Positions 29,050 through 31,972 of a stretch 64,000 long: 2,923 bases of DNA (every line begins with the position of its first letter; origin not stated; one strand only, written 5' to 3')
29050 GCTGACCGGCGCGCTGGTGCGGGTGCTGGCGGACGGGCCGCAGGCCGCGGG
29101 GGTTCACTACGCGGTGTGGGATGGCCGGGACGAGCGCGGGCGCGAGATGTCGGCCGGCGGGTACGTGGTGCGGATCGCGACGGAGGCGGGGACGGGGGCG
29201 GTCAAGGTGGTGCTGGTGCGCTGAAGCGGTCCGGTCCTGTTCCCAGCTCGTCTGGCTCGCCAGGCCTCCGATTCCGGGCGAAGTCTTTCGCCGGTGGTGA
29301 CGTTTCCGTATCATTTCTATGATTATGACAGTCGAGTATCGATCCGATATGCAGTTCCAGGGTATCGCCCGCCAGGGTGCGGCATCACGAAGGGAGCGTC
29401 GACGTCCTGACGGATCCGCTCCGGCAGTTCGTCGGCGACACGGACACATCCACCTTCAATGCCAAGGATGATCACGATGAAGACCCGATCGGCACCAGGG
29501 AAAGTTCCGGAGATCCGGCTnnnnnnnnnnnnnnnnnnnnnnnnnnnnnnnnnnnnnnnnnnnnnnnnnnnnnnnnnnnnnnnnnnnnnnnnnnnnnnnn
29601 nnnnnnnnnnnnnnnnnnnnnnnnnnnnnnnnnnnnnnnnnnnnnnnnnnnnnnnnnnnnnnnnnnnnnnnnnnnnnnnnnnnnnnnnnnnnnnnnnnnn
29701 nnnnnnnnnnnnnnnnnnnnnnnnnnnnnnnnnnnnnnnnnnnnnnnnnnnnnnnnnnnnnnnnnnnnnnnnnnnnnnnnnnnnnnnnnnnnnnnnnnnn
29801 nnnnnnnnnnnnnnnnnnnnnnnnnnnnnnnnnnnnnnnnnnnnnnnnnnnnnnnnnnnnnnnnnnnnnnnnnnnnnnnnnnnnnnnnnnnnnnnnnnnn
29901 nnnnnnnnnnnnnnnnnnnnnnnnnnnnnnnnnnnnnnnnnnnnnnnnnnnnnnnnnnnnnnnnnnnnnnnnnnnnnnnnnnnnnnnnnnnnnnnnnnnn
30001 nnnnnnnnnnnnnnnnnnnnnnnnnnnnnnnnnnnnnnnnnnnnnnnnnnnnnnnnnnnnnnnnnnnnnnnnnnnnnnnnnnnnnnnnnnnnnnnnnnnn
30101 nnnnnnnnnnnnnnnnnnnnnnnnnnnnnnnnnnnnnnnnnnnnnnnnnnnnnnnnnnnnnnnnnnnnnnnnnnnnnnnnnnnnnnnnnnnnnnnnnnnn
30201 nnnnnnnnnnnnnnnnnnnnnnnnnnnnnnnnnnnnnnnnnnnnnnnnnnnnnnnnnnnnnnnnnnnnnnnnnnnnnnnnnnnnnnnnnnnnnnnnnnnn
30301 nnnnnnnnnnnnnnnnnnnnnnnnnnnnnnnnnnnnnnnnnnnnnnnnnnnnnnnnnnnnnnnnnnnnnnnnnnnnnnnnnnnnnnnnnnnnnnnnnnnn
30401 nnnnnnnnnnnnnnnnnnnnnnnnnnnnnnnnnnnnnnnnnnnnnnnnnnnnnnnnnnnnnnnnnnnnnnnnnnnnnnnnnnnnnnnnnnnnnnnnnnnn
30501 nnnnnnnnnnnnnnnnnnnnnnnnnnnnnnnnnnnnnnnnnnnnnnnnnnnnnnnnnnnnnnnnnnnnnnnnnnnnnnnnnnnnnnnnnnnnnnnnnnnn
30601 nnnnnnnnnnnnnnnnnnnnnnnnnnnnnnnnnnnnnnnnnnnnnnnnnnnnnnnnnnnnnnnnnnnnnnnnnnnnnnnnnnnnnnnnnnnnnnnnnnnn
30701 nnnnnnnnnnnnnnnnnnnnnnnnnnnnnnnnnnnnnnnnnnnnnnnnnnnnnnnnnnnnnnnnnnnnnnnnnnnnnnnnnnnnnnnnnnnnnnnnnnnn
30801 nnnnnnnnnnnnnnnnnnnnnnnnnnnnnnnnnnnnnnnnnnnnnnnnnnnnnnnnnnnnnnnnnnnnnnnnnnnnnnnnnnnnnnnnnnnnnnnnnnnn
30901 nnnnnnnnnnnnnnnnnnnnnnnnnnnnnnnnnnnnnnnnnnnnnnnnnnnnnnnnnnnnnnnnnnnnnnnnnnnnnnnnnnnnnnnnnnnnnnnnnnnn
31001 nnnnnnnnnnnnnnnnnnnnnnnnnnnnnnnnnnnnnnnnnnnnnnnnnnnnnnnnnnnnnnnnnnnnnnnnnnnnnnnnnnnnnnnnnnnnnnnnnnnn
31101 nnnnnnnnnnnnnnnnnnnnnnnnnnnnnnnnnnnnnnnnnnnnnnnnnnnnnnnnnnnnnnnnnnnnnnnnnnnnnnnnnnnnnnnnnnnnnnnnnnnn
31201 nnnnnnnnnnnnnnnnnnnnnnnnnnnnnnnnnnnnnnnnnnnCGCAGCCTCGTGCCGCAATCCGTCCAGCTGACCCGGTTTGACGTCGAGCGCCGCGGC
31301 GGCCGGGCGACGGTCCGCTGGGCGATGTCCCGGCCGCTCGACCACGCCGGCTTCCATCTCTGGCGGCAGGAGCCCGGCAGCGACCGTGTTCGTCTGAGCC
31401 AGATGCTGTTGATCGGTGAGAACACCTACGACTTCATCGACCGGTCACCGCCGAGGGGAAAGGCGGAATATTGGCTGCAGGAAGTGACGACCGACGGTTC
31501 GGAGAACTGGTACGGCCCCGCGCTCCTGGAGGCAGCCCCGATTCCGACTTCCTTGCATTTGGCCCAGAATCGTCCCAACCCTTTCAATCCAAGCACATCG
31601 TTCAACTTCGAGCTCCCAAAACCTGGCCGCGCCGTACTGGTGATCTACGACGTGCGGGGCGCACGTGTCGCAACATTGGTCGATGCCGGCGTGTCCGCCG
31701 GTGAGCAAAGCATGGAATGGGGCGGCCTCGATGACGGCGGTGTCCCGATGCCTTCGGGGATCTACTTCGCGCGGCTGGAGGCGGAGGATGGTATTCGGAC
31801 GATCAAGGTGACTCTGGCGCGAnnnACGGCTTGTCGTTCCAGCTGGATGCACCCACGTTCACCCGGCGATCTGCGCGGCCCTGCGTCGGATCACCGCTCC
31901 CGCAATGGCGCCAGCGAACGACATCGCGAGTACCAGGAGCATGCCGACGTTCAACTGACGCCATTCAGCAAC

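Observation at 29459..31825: RCC1-repeat beta-propeller fused to the bacterial C-terminal sorting domain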

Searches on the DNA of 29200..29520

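Call 25: search_rna_families(source=window, start=29200, end=29520, threshold=evalue, max_evalue=5)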
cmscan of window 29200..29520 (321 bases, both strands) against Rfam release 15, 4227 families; matches with E-value up to 5: 1.
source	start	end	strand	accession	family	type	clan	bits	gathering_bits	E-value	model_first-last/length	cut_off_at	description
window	29357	29458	-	RF02987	GA-cis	Gene; sRNA;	-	16.3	34.7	0.62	1-88/88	no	GA-cis RNA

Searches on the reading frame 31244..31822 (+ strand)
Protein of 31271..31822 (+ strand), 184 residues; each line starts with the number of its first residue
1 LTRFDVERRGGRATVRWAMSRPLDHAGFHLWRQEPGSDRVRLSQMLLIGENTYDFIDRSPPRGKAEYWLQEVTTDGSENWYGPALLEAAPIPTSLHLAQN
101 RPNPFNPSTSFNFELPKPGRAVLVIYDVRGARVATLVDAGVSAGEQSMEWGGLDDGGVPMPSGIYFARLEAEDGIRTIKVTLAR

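Call 17: find_homologous_proteins(query=window:31271-31822:+, max_evalue=0.001)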
Query window:31271-31822:+ (184 aa): 36 proteins with E <= 0.001 among 237 candidates.
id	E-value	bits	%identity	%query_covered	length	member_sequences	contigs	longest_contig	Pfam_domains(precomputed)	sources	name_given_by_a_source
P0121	8.5e-80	285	65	100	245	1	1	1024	-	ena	-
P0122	4.9e-77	276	66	100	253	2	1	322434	PF13540.13,PF13860.13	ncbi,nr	ncbi:MAG: T9SS type A sorting domain-containing protein [bacterium]|nr:T9SS type A sorting domain-co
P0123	5.9e-77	275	66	100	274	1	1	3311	PF13540.13,PF13860.13,PF25390.2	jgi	jgi:hypothetical protein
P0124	1.9e-75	271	66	100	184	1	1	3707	PF13860.13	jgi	jgi:hypothetical protein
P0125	6.7e-75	269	65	97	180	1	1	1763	PF13860.13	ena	-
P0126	5.7e-73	262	63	100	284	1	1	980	PF00415.25,PF13540.13,PF13860.13,PF25390.2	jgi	jgi:hypothetical protein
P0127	4.8e-71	256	62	100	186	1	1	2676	PF13860.13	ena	-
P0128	1.5e-70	255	65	92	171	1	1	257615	-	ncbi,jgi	-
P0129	1.8e-64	235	60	100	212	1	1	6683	-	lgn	-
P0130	5.1e-64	233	65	88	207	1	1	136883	-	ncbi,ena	-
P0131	7.3e-60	220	66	79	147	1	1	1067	PF13860.13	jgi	jgi:hypothetical protein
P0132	4.4e-59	217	57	92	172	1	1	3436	PF13860.13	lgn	-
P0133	1.8e-36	143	47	88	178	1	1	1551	PF13860.13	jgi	jgi:hypothetical protein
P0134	6.1e-31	125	43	92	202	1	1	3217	PF13860.13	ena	-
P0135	1.2e-28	118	41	98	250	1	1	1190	PF13860.13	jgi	jgi:hypothetical protein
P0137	5.1e-24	103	43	85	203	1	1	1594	PF13860.13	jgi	jgi:hypothetical protein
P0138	1.3e-19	88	33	100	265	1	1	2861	PF18962.8,PF13860.13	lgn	-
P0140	1.6e-16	78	47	51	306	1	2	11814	PF13860.13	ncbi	-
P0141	2.0e-16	78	43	61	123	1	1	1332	PF13860.13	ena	-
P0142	2.8e-16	78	49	51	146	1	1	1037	PF13860.13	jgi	jgi:hypothetical protein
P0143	1.6e-13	69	47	51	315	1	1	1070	PF13860.13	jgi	jgi:hypothetical protein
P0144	3.6e-13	67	45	48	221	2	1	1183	PF13860.13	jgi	jgi:hypothetical protein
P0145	3.8e-13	67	43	53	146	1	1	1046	PF13860.13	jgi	jgi:hypothetical protein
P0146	6.8e-12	63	46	53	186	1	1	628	PF18962.8,PF13860.13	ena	-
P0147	1.0e-10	59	41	48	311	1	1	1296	PF13860.13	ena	-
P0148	1.5e-10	59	42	49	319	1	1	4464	PF13860.13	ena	-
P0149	5.5e-10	57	27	98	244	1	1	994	PF13860.13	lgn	-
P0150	2.2e-9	55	37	52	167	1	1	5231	PF13860.13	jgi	jgi:hypothetical protein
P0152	4.3e-8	51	39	51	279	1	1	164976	PF00932.26,PF18962.8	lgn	-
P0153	4.4e-8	51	39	51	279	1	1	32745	PF00932.26,PF18962.8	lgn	-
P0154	2.4e-7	48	33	66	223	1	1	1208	PF13860.13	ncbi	-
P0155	9.0e-6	43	33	52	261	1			PF13860.13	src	-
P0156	3.3e-5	41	38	48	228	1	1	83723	PF13860.13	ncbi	ncbi:MAG: FlgD immunoglobulin-like domain containing protein [Candidatus Eisenbacteria bacterium]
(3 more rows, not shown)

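Call 44: predict_structure(alignment_id=A3)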
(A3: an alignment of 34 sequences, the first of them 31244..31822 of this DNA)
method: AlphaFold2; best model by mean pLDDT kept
length: 193 residues; sequences in the alignment: 34
mean_pLDDT: 92.3   pTM: 0.71
mean pLDDT of the five models: 92.3, 92.0, 91.6, 91.3, 90.5
residues with pLDDT >= 90: 152; 70-90: 35; 50-70: 4; < 50: 2
segments of 3 or more residues with pLDDT < 50: none
pLDDT, mean of each block of 10 residues (from residue 1): 69 93 94 92 97 91 93 96 95 92 88 84 94 98 97 92 97 97 96 87
secondary structure, 60 per line:
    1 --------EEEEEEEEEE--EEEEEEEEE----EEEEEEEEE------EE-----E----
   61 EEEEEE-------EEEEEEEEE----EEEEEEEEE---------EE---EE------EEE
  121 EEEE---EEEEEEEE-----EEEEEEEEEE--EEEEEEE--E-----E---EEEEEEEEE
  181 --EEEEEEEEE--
elements in order: E9-18 E21-29 E34-42 E61-66 E74-82 E87-95 E118-124 E128-135 E141-150 E153-159 E172-180 E183-191

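Call 68: fold_search(model_id=the predicted structure, library=pdb)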
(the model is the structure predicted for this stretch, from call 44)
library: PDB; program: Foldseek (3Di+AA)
matches with E <= 10: 1957; with E <= 0.001: 352
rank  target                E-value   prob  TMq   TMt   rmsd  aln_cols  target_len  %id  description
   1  6za2_B                3.1e-07  1.00  0.38  0.08  12.8       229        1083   13  Crystal structure of dimeric latent PorU from Porphyromonas gingivalis (released 2021-09-29)
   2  6za2_A                4.6e-07  1.00  0.36  0.09  12.1       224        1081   12  Crystal structure of dimeric latent PorU from Porphyromonas gingivalis (released 2021-09-29)
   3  8jmw_A                9.8e-07  1.00  0.31  0.13  14.2       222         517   14  Fibril form of serine peptidase Vpr (released 2023-12-06)
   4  7y6e_G                6.1e-06  1.00  0.37  0.37  12.7       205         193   15  Crystal structure of sDscam FNIII23 domains, isoform Beta2v6 (released 2023-05-24)
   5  7y6e_D                1.1e-05  1.00  0.34  0.33  12.3       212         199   12  Crystal structure of sDscam FNIII23 domains, isoform Beta2v6 (released 2023-05-24)
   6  9hv2_B                1.3e-05  1.00  0.38  0.35  13.8       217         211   13  Crystal structure of tri-specific FMDV mAb-34 Fab (released 2026-01-14)
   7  5e53_C                1.5e-05  1.00  0.37  0.26  11.9       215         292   13  Crystal structure of chicken CNTN1 FN1-FN3 domains (released 2016-08-31)
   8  6lxj_F                1.5e-05  1.00  0.33  0.31  14.3       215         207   12  Crystal structure of human Z2B3 Fab in complex with influenza virus neuraminidase from A/Anhui/1/2013 (H7N9) (released 2020-12-02)
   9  6gvk_A                1.7e-05  1.00  0.31  0.30  14.8       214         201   14  Second pair of Fibronectin type III domains of integrin beta4 (T1663R mutant) bound to the bullous pemphigoid antigen  (released 2019-03-20)
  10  9hv1_L                2.0e-05  1.00  0.34  0.31  14.4       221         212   14  Crystal structure of tri-specific FMDV mAb-17 Fab (released 2026-01-14)
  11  2ykl_L                2.1e-05  1.00  0.37  0.36  13.0       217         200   12  Structure of human anti-nicotine Fab fragment in complex with nicotine-11-yl-methyl-(4-ethylamino-4-oxo)-butanoate (released 2011-11-16)
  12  5e53_B                2.3e-05  1.00  0.36  0.25  11.4       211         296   13  Crystal structure of chicken CNTN1 FN1-FN3 domains (released 2016-08-31)
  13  7yi6_B                2.5e-05  1.00  0.37  0.34  13.1       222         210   12  bnAb 3D1 in complex with 6-mer HR1 peptide from HCoV-229E S protein (released 2023-08-30)
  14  8pb1_C                2.7e-05  1.00  0.36  0.36  13.5       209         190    9  Cryo-EM structure of a pre-dimerized murine IL-12 complete extracellular signaling complex (Class 1), obtained after l (released 2024-02-07)
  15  9l05_L                2.7e-05  1.00  0.32  0.29  15.0       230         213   12  The local refined map of SARS-CoV-2 EG.5.1 Variant Spike protein complexed with antibody XGi-198 (released 2025-12-10)
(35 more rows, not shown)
